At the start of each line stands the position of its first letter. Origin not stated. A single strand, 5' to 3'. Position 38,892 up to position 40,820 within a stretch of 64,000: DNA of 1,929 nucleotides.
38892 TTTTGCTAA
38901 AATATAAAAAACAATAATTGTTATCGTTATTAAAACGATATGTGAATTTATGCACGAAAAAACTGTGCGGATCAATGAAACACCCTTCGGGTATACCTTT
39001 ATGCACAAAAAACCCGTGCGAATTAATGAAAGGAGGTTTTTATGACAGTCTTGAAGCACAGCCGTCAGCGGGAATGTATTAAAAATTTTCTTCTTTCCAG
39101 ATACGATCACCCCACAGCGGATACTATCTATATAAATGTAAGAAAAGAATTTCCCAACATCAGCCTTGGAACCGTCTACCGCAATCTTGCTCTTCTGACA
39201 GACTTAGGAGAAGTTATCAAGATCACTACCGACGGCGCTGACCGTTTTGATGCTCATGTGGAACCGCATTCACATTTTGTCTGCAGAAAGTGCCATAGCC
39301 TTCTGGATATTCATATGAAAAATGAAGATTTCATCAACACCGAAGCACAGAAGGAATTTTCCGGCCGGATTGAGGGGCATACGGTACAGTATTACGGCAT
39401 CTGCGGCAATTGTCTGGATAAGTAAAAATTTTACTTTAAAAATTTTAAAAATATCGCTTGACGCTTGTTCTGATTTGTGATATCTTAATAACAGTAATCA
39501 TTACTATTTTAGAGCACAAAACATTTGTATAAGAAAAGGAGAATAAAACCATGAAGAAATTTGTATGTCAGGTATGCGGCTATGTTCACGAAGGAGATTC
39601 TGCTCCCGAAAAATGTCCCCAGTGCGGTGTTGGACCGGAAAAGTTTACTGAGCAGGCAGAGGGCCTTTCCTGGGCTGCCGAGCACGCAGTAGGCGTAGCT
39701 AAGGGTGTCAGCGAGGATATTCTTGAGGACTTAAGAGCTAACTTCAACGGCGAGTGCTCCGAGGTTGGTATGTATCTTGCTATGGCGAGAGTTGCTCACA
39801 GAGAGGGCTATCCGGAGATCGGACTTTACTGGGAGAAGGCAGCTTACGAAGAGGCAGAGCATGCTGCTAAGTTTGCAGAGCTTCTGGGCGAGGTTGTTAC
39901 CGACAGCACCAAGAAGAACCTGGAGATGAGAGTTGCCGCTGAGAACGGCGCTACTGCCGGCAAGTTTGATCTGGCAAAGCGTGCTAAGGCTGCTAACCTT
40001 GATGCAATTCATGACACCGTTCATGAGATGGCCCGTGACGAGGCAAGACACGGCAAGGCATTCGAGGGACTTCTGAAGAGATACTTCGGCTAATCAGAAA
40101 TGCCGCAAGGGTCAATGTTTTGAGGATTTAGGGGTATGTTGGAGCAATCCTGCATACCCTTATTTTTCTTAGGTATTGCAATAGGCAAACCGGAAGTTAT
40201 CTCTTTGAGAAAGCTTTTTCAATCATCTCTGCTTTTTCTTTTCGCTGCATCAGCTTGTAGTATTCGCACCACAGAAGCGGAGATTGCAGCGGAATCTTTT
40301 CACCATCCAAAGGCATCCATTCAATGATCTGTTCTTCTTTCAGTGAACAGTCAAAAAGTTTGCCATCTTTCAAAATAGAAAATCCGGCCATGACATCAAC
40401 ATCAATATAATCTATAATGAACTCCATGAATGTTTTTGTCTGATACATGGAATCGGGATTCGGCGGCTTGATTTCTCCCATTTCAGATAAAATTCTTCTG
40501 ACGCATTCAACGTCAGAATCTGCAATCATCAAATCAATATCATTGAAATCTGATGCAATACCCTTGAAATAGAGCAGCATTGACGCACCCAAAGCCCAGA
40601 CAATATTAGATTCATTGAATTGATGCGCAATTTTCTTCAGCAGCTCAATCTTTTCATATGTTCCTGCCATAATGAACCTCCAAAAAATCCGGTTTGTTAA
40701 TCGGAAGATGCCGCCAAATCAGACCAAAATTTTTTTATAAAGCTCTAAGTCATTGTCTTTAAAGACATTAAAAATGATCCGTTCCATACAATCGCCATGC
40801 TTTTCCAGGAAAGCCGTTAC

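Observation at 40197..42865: SirTM-type sirtuin / zinc macrodomain / nucleotidyltransferase cluster without GcvH-L or LplA2, apparently wired to PerR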

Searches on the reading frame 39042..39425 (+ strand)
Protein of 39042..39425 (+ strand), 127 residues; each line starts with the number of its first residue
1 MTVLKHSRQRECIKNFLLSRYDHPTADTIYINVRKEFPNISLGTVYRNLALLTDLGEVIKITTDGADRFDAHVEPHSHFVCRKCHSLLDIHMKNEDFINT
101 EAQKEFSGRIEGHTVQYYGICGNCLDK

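Call 3: search_protein_families(library=pfam, proteins=[window:39042-39425:+], max_evalue=0.01)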
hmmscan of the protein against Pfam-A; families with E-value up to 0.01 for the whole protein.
window:39042-39425:+ (127 aa): 1 family
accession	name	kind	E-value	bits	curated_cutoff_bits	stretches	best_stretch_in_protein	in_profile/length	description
PF01475.25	FUR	-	2.2e-22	79.9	23.1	1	4-118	4-121/121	Ferric uptake regulator family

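Call 4: search_protein_families(library=ncbifam, proteins=[window:39042-39425:+], max_evalue=0.01)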
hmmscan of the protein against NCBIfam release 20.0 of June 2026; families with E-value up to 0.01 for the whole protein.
window:39042-39425:+ (127 aa): 10 families
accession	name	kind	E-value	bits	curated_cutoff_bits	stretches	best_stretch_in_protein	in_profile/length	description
NF047406.1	TransRegPerRTherm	equivalog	9.1e-28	97.1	200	1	1-125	1-126/130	manganese-dependent transcriptional regulator PerR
NF052545.1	TransRegPerRClab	equivalog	1.1e-26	93.5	180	1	4-126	13-136/138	transcriptional regulator PerR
NF051892.1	TransRegFurBacil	equivalog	5.5e-21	75.2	220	1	5-126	18-145/149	ferric iron uptake transcriptional regulator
NF051891.1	TransRegFurHelico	equivalog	1.4e-12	47.7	200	1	3-126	22-147/148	ferric iron uptake transcriptional regulator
NF045677.1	FeRespRegIrr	equivalog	3.2e-12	46.6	170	1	4-95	9-102/127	Fur family transcriptional regulator Irr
NF047462.1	FUR_perox_PerRA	exception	6.4e-11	42.9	200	1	6-108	19-124/142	peroxide-responsive transcriptional repressor PerRA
NF045678.1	TransRegIrrA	equivalog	1.4e-10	41.2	150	1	4-94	18-110/138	iron response transcriptional regulator IrrA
NF047461.1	FUR_perox_PerRB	exception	7.4e-08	32.4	250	1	7-93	29-117/143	peroxide-responsive transcriptional repressor PerRB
NF006999.0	PRK09462.1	equivalog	2.2e-06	27.3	146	1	21-123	31-135/148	ferric iron uptake transcriptional regulator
NF008646.0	PRK11639.1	equivalog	0.00039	20.2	167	1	33-125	51-147/171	zinc uptake transcriptional repressor Zur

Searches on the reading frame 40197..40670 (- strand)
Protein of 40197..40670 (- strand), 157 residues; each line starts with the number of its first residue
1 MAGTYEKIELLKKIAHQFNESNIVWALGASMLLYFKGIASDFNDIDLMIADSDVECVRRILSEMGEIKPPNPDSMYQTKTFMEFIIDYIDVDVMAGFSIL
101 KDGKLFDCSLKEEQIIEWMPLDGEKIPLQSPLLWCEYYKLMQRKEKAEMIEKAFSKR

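Call 3: search_protein_families(library=pfam, proteins=[window:40197-40670:-], max_evalue=0.01)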
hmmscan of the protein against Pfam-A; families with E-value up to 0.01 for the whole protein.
window:40197-40670:- (157 aa): 1 family
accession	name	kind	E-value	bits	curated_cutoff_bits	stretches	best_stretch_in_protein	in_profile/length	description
PF09005.15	FUBP_C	-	0.0044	16.9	20.1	1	134-152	14-32/36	Far upstream element-binding protein, C-terminal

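Call 4: search_protein_families(library=ncbifam, proteins=[window:40197-40670:-], max_evalue=0.01)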
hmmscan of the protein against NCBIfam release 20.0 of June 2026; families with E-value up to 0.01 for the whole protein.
window:40197-40670:- (157 aa): 0 families

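Call 5: search_protein_families(library=padloc, proteins=[window:40197-40670:-], max_evalue=0.01)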
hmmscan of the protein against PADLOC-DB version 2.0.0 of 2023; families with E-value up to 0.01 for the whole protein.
window:40197-40670:- (157 aa): 0 families

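Call 8: search_solved_structures(query=window:40197-40670:-, max_evalue=10, show_alignments=2)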
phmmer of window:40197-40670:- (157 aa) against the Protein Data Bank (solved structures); distinct sequences matched with E-value up to 10: 5.
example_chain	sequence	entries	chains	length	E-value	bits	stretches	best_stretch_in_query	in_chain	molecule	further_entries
4hx0_A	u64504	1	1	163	1.6e-07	34.7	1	6-156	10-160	Putative nucleotidyltransferase TM1012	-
2fcl_A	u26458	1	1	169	1.8e-07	34.5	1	7-156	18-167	hypothetical protein TM1012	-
2ewr_A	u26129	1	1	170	1.8e-07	34.4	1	7-156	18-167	hypothetical protein TM1012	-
6qu0_A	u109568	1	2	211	0.43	13.8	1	67-113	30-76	FMN-dependent NADH-azoreductase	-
2bn5_A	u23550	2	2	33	0.97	12.6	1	133-155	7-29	PSI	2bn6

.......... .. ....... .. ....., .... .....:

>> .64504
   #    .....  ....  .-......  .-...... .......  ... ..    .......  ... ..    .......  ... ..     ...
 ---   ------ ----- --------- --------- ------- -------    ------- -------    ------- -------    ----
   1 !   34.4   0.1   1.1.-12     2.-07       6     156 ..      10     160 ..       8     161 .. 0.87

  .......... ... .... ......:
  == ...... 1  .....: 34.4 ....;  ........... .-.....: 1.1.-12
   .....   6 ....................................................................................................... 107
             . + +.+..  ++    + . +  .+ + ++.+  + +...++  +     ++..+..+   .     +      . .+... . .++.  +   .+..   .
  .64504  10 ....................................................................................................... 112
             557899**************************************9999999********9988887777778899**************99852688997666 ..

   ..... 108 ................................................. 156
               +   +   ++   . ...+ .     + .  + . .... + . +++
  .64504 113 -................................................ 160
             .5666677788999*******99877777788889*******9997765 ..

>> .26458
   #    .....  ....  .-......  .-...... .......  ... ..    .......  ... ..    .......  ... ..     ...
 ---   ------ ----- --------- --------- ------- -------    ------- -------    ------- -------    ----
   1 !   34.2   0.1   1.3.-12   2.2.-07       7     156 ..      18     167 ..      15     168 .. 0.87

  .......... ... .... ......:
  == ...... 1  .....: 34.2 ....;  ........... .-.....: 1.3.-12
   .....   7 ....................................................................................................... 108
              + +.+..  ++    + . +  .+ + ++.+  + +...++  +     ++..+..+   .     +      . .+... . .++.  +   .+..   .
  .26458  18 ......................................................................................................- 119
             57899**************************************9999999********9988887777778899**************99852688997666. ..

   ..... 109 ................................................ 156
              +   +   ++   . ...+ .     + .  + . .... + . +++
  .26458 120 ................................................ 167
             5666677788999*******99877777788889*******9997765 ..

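Call 29: find_homologous_proteins(query=window:40197-40670:-, max_evalue=0.001)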
Query window:40197-40670:- (157 aa): 440 proteins with E <= 0.001 among 451 candidates; the best 120 are listed.
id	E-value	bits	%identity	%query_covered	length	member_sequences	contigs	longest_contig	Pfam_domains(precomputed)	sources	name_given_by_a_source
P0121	1.5e-99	348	100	100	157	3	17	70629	-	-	-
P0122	1.9e-89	315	90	100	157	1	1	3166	-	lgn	-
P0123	2.1e-89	315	90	100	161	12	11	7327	-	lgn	-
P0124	2.3e-88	312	89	100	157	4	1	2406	-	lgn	-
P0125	2.6e-85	302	87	100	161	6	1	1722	-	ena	-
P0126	2.2e-81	289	84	98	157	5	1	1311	-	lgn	-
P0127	1.6e-80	286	83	98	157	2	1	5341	-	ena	-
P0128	3.2e-79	282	82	98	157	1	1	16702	-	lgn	-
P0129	7.3e-73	262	78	99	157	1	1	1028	-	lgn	-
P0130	2.2e-72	260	76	100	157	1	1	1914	-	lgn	-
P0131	1.7e-71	257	76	100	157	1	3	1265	-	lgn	-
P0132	1.4e-70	254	74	100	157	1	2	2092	-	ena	-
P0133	1.8e-70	254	75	99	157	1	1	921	-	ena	-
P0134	2.1e-70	254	74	99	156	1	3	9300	-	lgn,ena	-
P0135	2.3e-70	253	75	99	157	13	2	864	PF09005.15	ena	-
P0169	7.3e-66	239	70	96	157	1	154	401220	-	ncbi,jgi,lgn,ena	-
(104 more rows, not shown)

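Call 30: find_encoding_contigs(protein=P0121, flank=6000, max_places=6)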
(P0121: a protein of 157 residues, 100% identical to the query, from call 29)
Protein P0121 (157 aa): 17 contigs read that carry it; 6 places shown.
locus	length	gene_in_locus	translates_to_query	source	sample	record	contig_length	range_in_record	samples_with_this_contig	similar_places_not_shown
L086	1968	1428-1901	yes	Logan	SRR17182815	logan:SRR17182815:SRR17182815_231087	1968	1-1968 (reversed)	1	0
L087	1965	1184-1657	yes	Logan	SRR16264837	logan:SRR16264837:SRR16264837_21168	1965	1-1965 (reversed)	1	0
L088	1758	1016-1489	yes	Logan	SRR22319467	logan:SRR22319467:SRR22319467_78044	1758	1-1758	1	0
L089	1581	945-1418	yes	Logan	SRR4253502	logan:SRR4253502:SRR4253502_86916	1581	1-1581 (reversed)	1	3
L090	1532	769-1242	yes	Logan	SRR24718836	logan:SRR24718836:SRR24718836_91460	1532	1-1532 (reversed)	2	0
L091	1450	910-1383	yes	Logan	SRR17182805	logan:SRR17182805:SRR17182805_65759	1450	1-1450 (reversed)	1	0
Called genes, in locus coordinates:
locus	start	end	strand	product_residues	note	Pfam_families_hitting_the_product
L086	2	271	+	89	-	?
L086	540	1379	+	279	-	PF01661:Macro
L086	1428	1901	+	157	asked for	-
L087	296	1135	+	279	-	PF01661:Macro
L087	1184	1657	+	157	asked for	-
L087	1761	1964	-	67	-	?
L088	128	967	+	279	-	PF01661:Macro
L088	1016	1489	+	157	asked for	-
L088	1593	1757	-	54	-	?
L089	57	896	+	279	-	PF01661:Macro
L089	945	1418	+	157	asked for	-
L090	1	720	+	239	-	?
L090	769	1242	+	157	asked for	-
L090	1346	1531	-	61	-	?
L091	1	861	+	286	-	?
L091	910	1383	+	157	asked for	-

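Call 31: find_encoding_contigs(protein=P0169, flank=5000, max_places=3)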
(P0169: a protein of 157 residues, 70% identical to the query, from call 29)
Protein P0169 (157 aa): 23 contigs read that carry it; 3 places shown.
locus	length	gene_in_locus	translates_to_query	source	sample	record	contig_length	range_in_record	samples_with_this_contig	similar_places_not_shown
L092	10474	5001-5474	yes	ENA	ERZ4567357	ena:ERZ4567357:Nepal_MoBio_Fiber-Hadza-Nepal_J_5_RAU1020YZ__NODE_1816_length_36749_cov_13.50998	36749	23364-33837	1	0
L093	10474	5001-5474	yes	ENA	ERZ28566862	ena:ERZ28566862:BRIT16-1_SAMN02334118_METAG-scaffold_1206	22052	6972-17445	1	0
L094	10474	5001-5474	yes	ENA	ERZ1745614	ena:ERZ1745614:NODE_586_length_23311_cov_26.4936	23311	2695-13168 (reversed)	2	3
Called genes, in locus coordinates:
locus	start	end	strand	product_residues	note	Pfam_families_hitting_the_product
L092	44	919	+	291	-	PF01381:HTH_3, PF07022:Phage_CI_repr (weak), PF12844:HTH_19 (weak), PF13443:HTH_26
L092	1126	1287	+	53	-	-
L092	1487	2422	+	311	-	PF00480:ROK, PF01869:BcrAD_BadFG (faint)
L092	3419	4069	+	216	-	PF20599:DUF6796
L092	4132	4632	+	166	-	-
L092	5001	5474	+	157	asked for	-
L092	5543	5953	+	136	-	PF12646:DUF3783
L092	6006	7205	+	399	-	PF02424:ApbE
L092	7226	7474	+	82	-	PF00583:Acetyltransf_1 (weak), PF13673:Acetyltransf_10 (faint), PF13508:Acetyltransf_7 (weak), PF14542:Acetyltransf_CG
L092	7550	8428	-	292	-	PF02311:AraC_binding, PF07883:Cupin_2, PF00165:HTH_AraC, PF12833:HTH_18, PF00165:HTH_AraC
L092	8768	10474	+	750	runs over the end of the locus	PF00343:Phosphorylase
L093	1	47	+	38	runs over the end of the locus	-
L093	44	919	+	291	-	PF01381:HTH_3, PF07022:Phage_CI_repr (weak), PF12844:HTH_19 (faint), PF13443:HTH_26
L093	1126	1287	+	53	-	-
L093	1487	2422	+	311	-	PF00480:ROK, PF01869:BcrAD_BadFG (faint)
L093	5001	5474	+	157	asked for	-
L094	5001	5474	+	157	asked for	-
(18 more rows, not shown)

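Call 32: find_encoding_contigs(protein=P0128, flank=5000, max_places=2)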
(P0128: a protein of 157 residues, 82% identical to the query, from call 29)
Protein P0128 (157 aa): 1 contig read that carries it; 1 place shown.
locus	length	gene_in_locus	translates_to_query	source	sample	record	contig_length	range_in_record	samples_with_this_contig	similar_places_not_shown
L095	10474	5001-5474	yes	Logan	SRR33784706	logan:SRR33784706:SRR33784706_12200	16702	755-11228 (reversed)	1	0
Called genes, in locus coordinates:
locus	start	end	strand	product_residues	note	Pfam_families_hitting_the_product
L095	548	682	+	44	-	PF00468:Ribosomal_L34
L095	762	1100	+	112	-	PF00825:Ribonuclease_P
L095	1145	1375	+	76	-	PF01809:YidD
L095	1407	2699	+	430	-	PF02096:60KD_IMP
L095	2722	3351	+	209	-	PF14804:Jag_N, PF13083:KH_KhpA-B, PF01424:R3H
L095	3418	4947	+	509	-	PF10396:TrmE_N, PF12631:MnmE_helical, PF00009:GTP_EFTU (weak), PF00025:Arf, PF00350:Dynamin_N (faint), PF01926:MMR_HSR1, PF02421:FeoB_N, PF04548:AIG1 (weak)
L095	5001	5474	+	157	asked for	-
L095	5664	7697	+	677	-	PF01134:GIDA, PF21680:GIDA_C_1st, PF13932:SAM_GIDA_C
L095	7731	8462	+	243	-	PF02527:GidB, PF13847:Methyltransf_31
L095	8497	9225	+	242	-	PF00881:Nitroreductase, PF14512:TM1586_NiRdase (faint)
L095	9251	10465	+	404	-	PF01661:Macro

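Call 34: find_related_loci(query=A2, collection=metagenome_contigs, flank=6000)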
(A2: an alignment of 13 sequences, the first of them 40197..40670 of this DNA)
Query A2 (157 aa) in metagenome_contigs; peptide patterns used: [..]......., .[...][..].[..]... (x = any residue, [..] = any of these).
576 stretches matched a pattern; 390 encode a relative of the query (tblastn E <= 1e-3); the best 80 are kept; 80 distinct loci.
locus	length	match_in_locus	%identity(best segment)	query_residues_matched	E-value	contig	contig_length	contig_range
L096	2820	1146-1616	89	1-157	8e-96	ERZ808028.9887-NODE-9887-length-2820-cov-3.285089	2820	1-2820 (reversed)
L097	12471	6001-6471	70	1-157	6e-76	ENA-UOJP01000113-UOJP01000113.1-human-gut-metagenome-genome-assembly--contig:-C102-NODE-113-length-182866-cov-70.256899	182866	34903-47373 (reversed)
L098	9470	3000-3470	70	1-157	6e-76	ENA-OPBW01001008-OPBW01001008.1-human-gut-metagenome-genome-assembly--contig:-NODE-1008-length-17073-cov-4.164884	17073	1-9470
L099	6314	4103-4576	71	1-156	5e-75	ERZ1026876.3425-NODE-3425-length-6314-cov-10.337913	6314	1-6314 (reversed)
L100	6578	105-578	70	1-156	1e-74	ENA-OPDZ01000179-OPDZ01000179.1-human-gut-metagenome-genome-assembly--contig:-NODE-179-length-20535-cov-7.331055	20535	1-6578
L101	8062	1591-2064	70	1-156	1e-73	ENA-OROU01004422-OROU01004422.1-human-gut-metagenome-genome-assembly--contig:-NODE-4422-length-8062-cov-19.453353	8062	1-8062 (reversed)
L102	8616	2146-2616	70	1-157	6e-76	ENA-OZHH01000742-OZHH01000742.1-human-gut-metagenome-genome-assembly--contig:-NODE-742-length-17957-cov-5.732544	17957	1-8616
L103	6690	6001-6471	70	1-157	8e-74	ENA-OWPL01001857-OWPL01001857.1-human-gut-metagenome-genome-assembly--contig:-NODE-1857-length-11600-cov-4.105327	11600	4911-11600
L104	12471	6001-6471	70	1-157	3e-73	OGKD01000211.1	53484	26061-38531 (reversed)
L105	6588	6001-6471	70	1-157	2e-73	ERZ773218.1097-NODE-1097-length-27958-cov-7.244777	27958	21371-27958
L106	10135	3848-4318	70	1-157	2e-73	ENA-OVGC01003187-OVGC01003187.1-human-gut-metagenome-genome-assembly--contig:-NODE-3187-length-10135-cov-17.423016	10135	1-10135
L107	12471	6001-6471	70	1-157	2e-73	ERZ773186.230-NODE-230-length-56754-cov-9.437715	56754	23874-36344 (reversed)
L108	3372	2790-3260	70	1-157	1e-73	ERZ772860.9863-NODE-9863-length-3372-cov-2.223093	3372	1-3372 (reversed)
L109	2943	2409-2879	70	1-157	6e-74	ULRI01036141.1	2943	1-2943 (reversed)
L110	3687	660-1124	68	1-155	3e-73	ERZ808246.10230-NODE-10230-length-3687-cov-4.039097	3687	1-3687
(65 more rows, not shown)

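Call 60: predict_structure(alignment_id=A2)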
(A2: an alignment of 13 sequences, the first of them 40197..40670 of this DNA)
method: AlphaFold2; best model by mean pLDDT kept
length: 157 residues; sequences in the alignment: 13
mean_pLDDT: 85.3   pTM: 0.82
mean pLDDT of the five models: 85.3, 83.6, 70.8, 49.3, 43.2
residues with pLDDT >= 90: 64; 70-90: 79; 50-70: 13; < 50: 1
segments of 3 or more residues with pLDDT < 50: none
pLDDT, mean of each block of 10 residues (from residue 1): 85 96 90 84 90 94 89 65 91 83 82 89 89 82 81 72
secondary structure, 60 per line:
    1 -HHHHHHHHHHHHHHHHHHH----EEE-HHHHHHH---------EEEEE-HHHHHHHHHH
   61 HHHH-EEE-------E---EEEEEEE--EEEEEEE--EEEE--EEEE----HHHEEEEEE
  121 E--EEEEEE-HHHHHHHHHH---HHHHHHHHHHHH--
elements in order: H2-20 E25-27 H29-35 E45-49 H51-64 E66-68 E80-86 E89-95 E98-101 E104-107 E115-121 E124-129 H131-140 H144-155

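Call 65: fold_search(model_id=the predicted structure, library=pdb)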
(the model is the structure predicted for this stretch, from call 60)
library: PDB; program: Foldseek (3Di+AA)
matches with E <= 10: 490; with E <= 0.001: 12
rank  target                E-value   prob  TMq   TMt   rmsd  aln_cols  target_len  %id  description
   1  2ewr                  6.3e-10  1.00  0.84  0.84   2.5       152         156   25  Crystal structure of a putative nucleotidyltransferase (tm1012) from Thermotoga maritima at 1.60 A resolution (released 2005-12-06)
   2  2fcl                  1.1e-09  1.00  0.84  0.84   2.3       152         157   26  Crystal structure of a putative nucleotidyltransferase (tm1012) from Thermotoga maritima at 1.35 A resolution (released 2006-03-14)
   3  4hx0                  7.5e-09  1.00  0.76  0.74   7.6       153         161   26  Crystal structure of a putative nucleotidyltransferase (TM1012) from Thermotoga maritima at 1.87 A resolution (released 2013-09-11)
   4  4fo1_A                6.8e-05  1.00  0.60  0.59   4.9       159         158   14  Crystal structure of lincosamide antibiotic adenylyltransferase LnuA, apo (released 2012-07-04)
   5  8an4_B                8.2e-05  1.00  0.62  0.53   4.8       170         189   15  MenT1 toxin (rv0078a) from Mycobacterium tuberculosis H37Rv (released 2023-08-02)
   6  5cfu                  1.6e-04  1.00  0.64  0.58   6.4       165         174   13  Crystal Structure of ANT(2")-Ia in complex with adenylyl-2"-tobramycin (released 2016-07-20)
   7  8an5_B                1.8e-04  1.00  0.65  0.56   4.3       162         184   15  MenAT1 toxin-antitoxin complex (rv0078a-rv0078b) from Mycobacterium tuberculosis H37Rv (released 2023-08-02)
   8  4wqk                  2.4e-04  1.00  0.63  0.57   6.5       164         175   12  Crystal structure of aminoglycoside nucleotidylyltransferase ANT(2")-Ia, apo form (released 2014-11-12)
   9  5cfs                  4.0e-04  1.00  0.63  0.57   6.5       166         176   13  Crystal Structure of ANT(2")-Ia in complex with AMPCPP and tobramycin (released 2016-03-16)
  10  4xje                  4.2e-04  1.00  0.66  0.60   5.9       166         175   12  CRYSTAL STRUCTURE OF ANT(2") IN COMPLEX WITH AMP AND TOBRAMYCIN (released 2016-01-20)
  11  8rr5                  6.4e-04  1.00  0.64  0.58   4.2       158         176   14  MenT1 toxin (rv0078a) from Mycobacterium tuberculosis H37Rv, phosphorylated at T39 (released 2024-09-11)
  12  6kal_C                7.2e-04  1.00  0.45  0.20   8.7       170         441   16  Crystal structure of FKRP in complex with Mg ion and CMP (released 2020-01-15)
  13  5kqj_MODEL_1_A        1.0e-03  1.00  0.56  0.49   8.0       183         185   15  Solution Structure of Antibiotic-Resistance Factor ANT(2'')-Ia Reveals Substrate-Regulated Conformation Dynami (released 2017-07-12)
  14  6kak_A                1.3e-03  1.00  0.46  0.20   8.5       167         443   17  Crystal structure of FKRP in complex with Mg ion (released 2020-01-15)
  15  6kak_C                1.7e-03  1.00  0.47  0.21   6.3       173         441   18  Crystal structure of FKRP in complex with Mg ion (released 2020-01-15)
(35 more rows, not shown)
